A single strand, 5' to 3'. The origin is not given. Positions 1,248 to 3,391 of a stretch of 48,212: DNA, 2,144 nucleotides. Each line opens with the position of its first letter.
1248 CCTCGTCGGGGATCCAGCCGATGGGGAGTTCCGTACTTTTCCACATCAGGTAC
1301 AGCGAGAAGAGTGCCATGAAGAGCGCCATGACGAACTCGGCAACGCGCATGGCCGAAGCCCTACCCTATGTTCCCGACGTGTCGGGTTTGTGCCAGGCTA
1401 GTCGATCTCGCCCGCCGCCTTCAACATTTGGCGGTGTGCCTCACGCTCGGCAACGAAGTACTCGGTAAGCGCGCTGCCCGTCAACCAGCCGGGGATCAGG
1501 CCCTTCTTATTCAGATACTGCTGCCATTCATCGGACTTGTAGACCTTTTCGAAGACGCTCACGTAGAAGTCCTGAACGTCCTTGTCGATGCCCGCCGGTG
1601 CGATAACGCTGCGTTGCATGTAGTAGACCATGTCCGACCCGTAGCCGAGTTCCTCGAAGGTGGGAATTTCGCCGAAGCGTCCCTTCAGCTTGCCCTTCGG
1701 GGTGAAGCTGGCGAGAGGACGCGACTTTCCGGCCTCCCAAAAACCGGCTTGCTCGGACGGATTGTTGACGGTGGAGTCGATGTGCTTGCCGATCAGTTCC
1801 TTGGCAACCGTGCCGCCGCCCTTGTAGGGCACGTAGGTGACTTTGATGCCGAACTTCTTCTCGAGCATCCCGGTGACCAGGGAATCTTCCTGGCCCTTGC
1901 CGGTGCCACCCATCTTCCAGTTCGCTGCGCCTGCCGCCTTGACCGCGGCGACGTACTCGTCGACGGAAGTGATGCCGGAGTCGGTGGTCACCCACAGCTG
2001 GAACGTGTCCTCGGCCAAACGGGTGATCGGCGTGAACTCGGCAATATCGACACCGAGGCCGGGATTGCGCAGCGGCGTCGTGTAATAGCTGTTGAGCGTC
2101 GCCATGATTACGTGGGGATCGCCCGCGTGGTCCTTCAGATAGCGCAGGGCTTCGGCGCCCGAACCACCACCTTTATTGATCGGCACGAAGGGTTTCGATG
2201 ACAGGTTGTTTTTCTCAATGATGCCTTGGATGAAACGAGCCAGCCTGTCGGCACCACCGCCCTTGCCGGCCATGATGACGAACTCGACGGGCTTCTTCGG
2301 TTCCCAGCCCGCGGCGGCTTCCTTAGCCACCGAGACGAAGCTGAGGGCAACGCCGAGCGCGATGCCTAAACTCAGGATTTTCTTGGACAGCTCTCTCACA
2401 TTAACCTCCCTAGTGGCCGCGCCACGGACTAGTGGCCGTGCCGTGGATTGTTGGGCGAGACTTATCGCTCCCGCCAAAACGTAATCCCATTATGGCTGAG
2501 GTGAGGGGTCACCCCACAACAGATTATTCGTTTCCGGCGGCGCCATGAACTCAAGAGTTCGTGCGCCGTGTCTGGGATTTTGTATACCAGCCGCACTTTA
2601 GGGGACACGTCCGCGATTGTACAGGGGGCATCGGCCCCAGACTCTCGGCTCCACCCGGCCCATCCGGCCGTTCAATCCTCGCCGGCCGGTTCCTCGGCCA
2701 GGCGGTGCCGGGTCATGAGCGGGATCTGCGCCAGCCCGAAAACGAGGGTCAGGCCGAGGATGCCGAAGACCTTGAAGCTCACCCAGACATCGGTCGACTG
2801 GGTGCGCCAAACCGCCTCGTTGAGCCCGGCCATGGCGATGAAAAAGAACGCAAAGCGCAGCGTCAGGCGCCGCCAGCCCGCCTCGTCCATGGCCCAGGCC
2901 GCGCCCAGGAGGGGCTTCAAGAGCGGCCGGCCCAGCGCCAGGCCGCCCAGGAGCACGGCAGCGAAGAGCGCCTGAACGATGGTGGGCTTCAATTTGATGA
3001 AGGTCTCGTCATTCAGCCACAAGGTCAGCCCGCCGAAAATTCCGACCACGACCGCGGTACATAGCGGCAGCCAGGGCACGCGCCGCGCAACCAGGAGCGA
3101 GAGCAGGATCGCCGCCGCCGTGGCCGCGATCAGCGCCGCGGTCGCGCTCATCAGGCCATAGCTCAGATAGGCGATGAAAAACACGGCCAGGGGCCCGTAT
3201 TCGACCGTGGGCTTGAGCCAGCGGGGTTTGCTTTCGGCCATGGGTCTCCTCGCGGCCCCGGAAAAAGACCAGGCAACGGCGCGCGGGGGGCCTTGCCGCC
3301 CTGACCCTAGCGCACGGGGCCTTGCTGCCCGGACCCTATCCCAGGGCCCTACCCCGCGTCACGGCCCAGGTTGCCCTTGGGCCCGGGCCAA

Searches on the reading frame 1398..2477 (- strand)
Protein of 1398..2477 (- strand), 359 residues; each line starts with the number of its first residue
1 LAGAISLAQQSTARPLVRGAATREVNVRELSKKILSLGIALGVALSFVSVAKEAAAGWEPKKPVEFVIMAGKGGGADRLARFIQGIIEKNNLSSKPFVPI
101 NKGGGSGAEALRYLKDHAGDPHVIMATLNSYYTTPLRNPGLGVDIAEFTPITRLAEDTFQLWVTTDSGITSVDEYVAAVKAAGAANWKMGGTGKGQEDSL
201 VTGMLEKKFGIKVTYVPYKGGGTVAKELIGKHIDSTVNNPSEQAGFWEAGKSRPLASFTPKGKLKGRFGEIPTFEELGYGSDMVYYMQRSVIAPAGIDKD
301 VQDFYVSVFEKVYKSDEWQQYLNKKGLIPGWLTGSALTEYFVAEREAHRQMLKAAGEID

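Call 73: search_protein_families(library=pfam, proteins=[window:1398-2477:-], max_evalue=0.00001)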
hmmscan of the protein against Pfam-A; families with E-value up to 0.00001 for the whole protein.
window:1398-2477:- (359 aa): 1 family
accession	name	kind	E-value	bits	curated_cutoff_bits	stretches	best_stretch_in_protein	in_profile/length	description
PF03401.19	TctC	-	3.9e-25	89.3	27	1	96-347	16-263/274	Tripartite tricarboxylate transporter family receptor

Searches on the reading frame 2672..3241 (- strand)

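Call 73: search_protein_families(library=pfam, proteins=[window:2672-3241:-], max_evalue=0.00001)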
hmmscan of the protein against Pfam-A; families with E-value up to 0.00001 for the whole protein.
window:2672-3241:- (189 aa): 1 family
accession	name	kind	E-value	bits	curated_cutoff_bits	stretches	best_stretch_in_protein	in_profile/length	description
PF04279.20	IspA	-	2.6e-59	200.8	28.7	1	9-180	1-173/176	Intracellular septation protein A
